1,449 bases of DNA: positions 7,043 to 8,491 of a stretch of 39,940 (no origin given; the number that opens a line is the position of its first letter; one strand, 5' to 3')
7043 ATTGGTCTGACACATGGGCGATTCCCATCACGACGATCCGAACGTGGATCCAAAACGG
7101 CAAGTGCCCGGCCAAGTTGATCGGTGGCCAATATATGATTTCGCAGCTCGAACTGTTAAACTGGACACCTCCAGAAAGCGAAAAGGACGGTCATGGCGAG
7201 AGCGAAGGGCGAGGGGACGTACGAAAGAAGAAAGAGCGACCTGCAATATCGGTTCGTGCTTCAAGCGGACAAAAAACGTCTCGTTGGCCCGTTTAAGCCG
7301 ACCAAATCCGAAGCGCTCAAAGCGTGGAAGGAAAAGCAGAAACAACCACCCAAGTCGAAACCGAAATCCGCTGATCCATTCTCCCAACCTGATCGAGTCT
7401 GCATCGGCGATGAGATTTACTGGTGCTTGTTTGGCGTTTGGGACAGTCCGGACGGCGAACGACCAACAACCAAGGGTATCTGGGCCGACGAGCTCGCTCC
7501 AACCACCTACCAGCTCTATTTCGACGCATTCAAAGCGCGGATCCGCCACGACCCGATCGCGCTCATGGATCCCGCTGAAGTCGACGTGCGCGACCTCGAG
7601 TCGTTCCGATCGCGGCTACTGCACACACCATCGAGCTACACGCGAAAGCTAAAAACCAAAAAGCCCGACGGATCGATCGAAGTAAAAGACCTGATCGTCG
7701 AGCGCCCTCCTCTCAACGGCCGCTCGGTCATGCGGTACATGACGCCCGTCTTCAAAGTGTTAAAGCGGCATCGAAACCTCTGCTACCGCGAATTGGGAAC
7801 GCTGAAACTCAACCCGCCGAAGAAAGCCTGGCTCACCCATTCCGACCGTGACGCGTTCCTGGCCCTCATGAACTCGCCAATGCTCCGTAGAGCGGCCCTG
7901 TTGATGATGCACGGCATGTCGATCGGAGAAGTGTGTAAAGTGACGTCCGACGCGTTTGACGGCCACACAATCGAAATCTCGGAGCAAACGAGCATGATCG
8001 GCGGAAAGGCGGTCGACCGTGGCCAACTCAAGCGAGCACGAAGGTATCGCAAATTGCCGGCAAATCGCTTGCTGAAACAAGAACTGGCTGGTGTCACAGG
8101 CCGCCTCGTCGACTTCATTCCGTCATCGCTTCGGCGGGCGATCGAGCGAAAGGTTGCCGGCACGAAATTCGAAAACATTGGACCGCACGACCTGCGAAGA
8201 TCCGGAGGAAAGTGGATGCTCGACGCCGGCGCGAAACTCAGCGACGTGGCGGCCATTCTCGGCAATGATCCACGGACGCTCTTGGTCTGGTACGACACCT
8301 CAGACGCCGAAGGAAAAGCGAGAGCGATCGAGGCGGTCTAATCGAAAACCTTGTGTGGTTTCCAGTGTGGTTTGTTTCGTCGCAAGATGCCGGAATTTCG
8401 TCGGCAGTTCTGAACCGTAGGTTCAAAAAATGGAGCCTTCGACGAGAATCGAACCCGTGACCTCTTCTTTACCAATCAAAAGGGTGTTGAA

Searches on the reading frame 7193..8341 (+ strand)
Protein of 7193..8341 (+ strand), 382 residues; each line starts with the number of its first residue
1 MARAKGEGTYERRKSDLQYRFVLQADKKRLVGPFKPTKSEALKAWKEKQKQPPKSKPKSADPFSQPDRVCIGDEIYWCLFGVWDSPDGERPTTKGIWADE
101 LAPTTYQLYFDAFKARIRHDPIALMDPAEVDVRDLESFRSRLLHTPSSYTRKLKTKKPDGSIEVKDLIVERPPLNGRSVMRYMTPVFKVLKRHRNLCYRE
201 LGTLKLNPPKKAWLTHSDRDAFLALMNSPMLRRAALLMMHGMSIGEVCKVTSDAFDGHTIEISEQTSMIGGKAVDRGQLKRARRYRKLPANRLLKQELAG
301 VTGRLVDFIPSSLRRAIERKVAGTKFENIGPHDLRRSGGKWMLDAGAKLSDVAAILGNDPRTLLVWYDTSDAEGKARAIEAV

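Call 5: search_protein_families(library=phrogs, proteins=[window:7193-8341:+], max_evalue=0.001)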
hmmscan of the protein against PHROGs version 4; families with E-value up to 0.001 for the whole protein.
window:7193-8341:+ (382 aa): 2 families
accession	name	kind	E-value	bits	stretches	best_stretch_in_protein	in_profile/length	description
phrog_1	-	integration and excision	1e-14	55.8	1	18-380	125-445/611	integrase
phrog_216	-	integration and excision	1.1e-06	29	1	210-379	52-233/301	integrase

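Call 28: search_protein_families(library=pfam, proteins=[window:7193-8341:+], max_evalue=0.01)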
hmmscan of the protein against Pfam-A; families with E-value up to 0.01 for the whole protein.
window:7193-8341:+ (382 aa): 1 family
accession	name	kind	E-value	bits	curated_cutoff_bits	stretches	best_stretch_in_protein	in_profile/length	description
PF00589.27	Phage_integrase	-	0.00025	21.3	27.1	1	314-368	111-166/172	Phage integrase family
